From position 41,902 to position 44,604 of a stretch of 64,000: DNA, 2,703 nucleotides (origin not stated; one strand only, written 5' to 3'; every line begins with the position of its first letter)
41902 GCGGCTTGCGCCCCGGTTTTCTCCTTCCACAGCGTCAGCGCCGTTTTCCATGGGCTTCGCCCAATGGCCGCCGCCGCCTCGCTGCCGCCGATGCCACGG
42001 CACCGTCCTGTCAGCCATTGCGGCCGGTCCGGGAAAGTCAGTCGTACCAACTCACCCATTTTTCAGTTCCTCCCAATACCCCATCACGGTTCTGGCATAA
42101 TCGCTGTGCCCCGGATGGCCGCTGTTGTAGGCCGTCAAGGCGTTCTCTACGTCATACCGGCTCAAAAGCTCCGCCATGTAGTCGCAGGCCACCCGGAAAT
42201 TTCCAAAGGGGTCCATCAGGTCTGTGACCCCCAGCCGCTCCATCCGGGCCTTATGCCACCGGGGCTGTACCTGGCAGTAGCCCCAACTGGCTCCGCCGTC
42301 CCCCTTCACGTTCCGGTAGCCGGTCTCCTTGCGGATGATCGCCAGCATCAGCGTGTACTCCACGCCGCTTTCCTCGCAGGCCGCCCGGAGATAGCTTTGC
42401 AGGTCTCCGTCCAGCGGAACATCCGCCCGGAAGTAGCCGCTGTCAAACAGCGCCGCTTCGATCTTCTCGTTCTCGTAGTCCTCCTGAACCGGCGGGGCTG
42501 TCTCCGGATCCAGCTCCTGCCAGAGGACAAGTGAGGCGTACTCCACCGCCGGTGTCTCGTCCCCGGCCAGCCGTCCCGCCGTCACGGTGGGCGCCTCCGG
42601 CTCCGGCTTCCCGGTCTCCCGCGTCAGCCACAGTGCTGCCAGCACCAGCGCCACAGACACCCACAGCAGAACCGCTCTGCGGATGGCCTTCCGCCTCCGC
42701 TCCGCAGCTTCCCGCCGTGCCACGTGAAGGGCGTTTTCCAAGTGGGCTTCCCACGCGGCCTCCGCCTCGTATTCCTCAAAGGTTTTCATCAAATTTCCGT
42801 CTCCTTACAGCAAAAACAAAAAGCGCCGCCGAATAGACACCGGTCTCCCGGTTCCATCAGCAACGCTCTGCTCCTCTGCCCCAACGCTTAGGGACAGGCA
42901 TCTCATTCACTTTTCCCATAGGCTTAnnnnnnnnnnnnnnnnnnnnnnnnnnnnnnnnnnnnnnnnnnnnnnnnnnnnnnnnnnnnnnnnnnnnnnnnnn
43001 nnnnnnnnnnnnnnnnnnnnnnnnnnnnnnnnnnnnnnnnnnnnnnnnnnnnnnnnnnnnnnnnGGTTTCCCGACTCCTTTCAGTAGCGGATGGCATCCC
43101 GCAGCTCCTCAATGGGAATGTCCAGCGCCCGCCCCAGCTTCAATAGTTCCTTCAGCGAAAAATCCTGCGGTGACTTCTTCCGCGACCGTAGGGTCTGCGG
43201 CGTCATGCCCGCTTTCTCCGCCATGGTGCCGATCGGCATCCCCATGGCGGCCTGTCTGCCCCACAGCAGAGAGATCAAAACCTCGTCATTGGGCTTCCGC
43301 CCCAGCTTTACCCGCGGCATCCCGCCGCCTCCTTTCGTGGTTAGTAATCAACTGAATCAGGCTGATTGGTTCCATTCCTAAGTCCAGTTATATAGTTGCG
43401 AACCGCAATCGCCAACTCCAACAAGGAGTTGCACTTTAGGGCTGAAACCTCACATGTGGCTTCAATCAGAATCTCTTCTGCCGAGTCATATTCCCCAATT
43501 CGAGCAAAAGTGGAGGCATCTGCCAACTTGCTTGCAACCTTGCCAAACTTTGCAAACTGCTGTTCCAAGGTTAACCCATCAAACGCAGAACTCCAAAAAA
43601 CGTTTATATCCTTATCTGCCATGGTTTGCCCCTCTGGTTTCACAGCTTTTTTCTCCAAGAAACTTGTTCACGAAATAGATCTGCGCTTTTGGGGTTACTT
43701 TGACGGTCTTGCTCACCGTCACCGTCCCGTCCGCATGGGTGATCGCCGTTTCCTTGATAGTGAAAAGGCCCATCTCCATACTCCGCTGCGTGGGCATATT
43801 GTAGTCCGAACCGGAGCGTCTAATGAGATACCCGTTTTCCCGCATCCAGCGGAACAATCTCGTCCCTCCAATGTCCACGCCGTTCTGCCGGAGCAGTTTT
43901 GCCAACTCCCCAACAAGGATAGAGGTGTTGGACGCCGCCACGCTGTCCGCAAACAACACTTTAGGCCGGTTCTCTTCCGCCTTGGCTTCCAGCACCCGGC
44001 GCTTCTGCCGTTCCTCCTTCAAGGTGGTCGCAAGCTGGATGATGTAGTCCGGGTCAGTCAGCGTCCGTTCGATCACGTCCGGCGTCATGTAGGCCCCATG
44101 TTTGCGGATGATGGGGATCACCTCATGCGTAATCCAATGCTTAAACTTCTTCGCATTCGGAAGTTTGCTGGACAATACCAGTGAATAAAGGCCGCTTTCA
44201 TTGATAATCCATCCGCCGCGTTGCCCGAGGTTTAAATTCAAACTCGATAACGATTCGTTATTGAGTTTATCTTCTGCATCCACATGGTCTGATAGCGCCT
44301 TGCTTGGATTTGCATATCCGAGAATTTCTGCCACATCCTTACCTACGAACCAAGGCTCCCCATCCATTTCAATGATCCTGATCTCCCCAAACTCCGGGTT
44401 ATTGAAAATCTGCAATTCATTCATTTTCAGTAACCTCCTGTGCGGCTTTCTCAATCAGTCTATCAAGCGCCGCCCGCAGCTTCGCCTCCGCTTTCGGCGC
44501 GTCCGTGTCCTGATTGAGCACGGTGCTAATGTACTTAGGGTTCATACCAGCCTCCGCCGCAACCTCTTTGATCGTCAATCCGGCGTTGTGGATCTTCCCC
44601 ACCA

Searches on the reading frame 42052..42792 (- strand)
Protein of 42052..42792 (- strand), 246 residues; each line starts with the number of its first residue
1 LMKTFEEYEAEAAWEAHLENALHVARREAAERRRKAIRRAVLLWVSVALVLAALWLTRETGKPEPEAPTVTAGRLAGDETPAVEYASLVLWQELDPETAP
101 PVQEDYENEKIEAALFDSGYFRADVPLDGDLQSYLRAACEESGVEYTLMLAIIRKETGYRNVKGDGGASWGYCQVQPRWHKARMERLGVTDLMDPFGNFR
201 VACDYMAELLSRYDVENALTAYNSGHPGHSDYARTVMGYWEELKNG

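Call 15: search_protein_families(library=phrogs, proteins=[window:42052-42792:-])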
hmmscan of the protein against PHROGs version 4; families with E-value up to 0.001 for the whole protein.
window:42052-42792:- (246 aa): 8 families
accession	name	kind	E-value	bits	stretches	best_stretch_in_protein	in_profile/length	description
phrog_19890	-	unknown function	7.4e-27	95.3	1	129-229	108-213/248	-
phrog_32437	-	unknown function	2.7e-26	93.8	1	124-234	65-177/205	-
phrog_19349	-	unknown function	5.4e-16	60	1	120-231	59-172/204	-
phrog_342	-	head and packaging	2.9e-08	33.2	1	130-231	14-123/1235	internal virion protein with endolysin domain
phrog_14342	-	tail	4.7e-08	34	1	130-228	140-235/272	lytic tail fiber protein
phrog_2013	-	tail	0.0002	21.2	1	136-226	473-563/657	lytic tail protein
phrog_669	-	lysis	0.00046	18.6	1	143-227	933-1021/1946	endolysin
phrog_28504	-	tail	0.00055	19.8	1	130-229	232-329/597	lytic tail fiber protein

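Call 23: search_protein_families(library=pfam, max_evalue=0.01, proteins=[window:42052-42792:-])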
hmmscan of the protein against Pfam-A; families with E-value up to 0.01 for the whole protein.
window:42052-42792:- (246 aa): 1 family
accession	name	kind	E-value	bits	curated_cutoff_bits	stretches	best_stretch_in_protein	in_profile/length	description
PF01464.25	SLT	-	1.1e-09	38.3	21.3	1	134-233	2-105/117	Transglycosylase SLT domain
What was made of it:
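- Checked: Copy C, 42813-42900, lies upstream of the SLT-domain gene (42052-42792; PF01464, call 23).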

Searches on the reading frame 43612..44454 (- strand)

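Call 23: search_protein_families(library=pfam, max_evalue=0.01, proteins=[window:43612-44454:-])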
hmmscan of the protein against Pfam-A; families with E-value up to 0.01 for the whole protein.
window:43612-44454:- (280 aa): 2 families
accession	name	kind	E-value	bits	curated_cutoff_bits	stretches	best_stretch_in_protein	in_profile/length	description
PF03374.19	ANT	-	3.4e-35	121.1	25.3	1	156-266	1-106/108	Phage antirepressor protein KilAC domain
PF02498.22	Bro-N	-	3e-28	98.7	25.6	1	24-114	1-96/96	BRO family, N-terminal domain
